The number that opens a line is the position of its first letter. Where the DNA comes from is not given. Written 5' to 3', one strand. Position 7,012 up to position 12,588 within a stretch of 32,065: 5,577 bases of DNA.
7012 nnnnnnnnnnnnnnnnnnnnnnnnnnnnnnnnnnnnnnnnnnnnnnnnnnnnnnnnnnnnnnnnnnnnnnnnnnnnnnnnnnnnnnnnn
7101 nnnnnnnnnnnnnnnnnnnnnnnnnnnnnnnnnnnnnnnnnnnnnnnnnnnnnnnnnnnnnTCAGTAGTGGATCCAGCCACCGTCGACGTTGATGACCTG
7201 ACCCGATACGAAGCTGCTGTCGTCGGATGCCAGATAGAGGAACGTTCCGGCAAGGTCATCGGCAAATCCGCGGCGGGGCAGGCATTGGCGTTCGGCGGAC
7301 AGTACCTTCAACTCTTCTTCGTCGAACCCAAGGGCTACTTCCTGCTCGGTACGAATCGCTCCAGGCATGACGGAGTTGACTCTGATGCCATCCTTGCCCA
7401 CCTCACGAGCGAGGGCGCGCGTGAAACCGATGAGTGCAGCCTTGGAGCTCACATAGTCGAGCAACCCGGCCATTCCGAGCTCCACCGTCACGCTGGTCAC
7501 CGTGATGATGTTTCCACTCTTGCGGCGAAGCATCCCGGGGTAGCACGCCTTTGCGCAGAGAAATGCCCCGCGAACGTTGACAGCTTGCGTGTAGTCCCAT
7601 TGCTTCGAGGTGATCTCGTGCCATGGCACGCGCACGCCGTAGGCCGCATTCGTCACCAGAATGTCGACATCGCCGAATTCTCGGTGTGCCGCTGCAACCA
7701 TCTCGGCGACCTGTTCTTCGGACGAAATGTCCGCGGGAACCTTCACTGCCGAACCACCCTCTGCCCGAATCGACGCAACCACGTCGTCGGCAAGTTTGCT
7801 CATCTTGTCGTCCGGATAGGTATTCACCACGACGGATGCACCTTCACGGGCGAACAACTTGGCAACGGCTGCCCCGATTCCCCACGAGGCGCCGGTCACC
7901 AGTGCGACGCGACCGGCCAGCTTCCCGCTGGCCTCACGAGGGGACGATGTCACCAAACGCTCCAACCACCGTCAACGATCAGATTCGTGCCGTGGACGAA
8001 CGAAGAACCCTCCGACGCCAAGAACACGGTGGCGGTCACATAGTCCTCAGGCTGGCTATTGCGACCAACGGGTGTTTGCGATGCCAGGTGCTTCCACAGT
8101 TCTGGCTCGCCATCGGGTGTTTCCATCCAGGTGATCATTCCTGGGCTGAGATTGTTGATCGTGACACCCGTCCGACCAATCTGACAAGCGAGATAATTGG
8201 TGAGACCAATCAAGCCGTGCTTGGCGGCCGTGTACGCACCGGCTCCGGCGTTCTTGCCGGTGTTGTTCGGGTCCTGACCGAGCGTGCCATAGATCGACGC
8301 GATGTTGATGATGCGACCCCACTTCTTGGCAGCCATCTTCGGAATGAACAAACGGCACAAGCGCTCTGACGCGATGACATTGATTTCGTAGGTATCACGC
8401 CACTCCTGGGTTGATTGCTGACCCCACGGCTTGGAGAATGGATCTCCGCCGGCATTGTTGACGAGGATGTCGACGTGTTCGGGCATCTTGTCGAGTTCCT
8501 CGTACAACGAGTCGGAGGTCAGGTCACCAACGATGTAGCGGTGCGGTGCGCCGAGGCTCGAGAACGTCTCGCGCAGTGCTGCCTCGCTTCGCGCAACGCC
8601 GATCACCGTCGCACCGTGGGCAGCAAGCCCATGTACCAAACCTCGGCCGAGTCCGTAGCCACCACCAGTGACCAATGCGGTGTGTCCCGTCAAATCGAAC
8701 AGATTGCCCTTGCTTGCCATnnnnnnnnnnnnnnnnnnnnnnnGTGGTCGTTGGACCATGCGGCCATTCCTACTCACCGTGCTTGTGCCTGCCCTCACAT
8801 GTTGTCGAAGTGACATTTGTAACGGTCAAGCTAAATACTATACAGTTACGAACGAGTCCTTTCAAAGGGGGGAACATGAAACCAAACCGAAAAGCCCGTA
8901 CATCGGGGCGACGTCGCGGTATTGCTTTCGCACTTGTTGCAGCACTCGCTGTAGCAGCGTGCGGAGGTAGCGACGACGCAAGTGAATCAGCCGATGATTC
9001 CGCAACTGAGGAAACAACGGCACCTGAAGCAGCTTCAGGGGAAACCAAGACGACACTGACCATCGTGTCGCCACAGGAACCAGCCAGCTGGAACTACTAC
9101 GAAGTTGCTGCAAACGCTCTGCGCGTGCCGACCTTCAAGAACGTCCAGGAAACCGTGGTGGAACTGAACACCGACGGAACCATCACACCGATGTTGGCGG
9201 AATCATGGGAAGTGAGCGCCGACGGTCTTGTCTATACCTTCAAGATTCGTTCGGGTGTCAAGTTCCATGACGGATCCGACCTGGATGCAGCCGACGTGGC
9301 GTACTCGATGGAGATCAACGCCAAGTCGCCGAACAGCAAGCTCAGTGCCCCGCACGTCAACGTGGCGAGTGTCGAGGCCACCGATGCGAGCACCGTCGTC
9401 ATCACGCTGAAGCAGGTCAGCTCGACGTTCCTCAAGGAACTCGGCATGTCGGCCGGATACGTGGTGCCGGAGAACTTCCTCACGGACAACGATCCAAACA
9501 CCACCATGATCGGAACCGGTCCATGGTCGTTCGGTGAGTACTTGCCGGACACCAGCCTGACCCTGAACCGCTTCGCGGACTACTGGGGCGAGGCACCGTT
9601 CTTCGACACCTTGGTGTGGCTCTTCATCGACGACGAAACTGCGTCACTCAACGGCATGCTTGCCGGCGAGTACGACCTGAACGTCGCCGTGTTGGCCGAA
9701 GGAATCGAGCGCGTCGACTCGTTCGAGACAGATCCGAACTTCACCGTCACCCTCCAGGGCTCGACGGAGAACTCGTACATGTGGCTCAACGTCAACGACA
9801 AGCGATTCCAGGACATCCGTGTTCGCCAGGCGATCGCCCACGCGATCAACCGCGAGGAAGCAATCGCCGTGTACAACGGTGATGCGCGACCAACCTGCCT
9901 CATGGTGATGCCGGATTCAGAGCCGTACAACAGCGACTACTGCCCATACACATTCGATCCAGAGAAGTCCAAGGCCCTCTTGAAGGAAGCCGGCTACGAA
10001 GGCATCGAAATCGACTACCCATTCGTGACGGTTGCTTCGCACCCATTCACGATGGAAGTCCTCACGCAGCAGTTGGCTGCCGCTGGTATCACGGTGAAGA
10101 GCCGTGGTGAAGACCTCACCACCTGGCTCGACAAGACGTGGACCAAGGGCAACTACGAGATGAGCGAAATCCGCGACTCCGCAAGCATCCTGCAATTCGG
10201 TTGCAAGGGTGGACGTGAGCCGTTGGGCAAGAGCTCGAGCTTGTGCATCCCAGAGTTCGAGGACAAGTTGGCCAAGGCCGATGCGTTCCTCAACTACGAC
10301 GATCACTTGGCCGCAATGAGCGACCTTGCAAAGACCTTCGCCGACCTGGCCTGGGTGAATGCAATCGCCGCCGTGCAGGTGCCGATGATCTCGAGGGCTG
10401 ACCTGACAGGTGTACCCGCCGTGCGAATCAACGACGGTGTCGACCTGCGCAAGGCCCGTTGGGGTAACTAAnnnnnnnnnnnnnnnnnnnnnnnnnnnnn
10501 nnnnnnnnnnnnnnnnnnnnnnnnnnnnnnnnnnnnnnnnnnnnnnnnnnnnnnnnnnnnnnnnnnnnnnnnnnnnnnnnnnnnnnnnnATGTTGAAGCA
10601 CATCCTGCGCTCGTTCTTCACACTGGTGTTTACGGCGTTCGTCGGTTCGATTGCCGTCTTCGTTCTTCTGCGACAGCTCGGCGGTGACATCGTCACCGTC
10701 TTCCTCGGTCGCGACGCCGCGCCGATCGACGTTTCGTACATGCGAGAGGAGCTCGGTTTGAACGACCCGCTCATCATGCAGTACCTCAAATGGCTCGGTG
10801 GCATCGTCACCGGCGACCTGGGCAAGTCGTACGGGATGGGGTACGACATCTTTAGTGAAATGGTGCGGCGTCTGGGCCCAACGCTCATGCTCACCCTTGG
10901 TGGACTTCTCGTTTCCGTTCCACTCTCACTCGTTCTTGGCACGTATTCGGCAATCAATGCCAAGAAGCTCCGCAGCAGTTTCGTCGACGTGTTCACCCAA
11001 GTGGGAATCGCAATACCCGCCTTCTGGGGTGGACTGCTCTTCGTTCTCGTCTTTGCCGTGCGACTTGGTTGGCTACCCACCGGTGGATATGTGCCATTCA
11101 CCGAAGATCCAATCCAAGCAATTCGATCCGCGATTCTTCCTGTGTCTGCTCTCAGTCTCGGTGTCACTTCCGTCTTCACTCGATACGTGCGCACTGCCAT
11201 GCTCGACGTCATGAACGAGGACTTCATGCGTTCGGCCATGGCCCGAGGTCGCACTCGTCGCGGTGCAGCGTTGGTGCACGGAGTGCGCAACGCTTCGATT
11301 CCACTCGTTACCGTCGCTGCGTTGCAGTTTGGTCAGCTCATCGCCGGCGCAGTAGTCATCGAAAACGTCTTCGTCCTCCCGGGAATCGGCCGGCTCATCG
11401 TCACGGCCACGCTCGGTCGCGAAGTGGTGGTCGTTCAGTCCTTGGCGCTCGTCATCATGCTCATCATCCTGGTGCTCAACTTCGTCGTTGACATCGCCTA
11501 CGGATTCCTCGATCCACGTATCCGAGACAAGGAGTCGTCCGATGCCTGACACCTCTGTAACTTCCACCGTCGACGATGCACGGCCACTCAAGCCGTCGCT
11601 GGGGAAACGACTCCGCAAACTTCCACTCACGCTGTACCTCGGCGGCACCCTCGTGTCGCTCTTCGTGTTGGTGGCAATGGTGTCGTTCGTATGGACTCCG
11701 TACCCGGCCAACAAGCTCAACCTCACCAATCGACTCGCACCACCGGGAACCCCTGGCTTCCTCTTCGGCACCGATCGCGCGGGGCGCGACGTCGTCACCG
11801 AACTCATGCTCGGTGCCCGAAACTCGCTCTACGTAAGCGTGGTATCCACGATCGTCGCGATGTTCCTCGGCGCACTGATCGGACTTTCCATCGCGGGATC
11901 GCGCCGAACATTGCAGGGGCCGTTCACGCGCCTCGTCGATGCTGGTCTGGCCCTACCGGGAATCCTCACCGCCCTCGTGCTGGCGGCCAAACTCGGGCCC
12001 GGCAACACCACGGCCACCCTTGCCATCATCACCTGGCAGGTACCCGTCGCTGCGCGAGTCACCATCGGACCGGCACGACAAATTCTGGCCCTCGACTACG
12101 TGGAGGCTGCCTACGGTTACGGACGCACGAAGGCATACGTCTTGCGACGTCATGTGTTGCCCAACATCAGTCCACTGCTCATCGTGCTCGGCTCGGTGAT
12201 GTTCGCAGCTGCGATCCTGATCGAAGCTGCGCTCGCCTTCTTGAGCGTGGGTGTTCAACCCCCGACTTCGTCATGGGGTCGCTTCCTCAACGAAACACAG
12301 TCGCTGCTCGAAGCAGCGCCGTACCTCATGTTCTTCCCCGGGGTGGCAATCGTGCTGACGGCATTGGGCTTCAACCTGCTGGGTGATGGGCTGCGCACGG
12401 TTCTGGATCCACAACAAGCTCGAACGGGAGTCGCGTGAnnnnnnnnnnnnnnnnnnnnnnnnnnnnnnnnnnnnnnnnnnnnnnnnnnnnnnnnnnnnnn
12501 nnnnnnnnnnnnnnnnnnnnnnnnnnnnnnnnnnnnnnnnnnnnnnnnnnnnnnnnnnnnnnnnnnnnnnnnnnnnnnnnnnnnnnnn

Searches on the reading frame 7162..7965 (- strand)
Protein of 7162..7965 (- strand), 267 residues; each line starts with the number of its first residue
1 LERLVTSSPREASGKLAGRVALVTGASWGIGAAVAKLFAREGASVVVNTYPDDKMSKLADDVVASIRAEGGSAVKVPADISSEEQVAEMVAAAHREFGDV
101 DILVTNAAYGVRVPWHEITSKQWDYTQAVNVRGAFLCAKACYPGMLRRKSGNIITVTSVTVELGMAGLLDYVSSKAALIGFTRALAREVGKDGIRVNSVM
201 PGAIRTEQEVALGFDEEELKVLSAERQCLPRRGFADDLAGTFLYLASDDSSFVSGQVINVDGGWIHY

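Call 15: search_protein_families(library=pfam, proteins=[window:7162-7965:-], max_evalue=0.00001)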
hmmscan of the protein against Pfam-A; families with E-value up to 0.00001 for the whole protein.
window:7162-7965:- (267 aa): 3 families
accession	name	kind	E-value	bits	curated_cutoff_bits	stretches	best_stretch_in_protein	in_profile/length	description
PF13561.12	adh_short_C2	-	3.7e-62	210.4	27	1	25-264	1-235/236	Enoyl-(Acyl carrier protein) reductase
PF00106.31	adh_short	-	8.7e-53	179.1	26.6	1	19-209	1-187/195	short chain dehydrogenase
PF08659.16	KR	-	1.6e-13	51.4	22.6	1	21-199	3-173/180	KR domain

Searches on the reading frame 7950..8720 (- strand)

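Call 15: search_protein_families(library=pfam, proteins=[window:7950-8720:-], max_evalue=0.00001)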
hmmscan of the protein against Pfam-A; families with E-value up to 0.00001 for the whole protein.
window:7950-8720:- (256 aa): 3 families
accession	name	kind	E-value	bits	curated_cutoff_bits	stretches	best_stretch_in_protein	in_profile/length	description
PF13561.12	adh_short_C2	-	1.1e-40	140.1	27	1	23-254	7-236/236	Enoyl-(Acyl carrier protein) reductase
PF00106.31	adh_short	-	1.4e-37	129.5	26.6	1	14-196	2-182/195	short chain dehydrogenase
PF01370.27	Epimerase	-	2.2e-06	27.7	20.9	1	15-178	1-157/240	NAD dependent epimerase/dehydratase family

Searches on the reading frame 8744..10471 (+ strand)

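Call 15: search_protein_families(library=pfam, proteins=[window:8744-10471:+], max_evalue=0.00001)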
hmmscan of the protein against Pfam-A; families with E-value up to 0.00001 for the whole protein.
window:8744-10471:+ (575 aa): 1 family
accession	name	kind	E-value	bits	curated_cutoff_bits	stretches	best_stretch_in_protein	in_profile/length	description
PF00496.27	SBP_bac_5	-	3e-80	270.5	32.4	1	147-476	2-344/368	Bacterial extracellular solute-binding proteins, family 5 Middle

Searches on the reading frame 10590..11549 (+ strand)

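Call 15: search_protein_families(library=pfam, proteins=[window:10590-11549:+], max_evalue=0.00001)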
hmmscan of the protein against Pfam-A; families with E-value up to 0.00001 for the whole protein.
window:10590-11549:+ (319 aa): 2 families
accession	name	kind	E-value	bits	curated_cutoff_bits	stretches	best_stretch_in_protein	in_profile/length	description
PF00528.27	BPD_transp_1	-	1.8e-30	106.5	26.4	1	114-312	2-183/184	Binding-protein-dependent transport system inner membrane component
PF19300.4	BPD_transp_1_N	-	8.8e-10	39.2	23.8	1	1-79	1-79/114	Binding-prot-dependent transport system membrane comp, N-term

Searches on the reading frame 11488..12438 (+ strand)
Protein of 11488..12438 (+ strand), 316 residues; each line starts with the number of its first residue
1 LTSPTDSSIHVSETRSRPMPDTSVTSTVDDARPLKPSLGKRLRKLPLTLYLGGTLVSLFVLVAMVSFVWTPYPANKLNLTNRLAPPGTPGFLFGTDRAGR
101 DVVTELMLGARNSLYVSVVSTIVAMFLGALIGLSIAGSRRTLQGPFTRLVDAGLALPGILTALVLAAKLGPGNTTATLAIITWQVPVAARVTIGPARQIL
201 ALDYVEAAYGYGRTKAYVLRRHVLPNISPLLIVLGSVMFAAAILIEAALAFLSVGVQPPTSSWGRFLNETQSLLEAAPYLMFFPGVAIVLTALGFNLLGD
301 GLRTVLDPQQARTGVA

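Call 15: search_protein_families(library=pfam, proteins=[window:11488-12438:+], max_evalue=0.00001)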
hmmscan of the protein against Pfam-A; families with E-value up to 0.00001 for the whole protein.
window:11488-12438:+ (316 aa): 1 family
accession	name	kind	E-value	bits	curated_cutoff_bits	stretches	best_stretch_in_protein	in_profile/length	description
PF00528.27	BPD_transp_1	-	7.9e-22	78.3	26.4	1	128-309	1-181/184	Binding-protein-dependent transport system inner membrane component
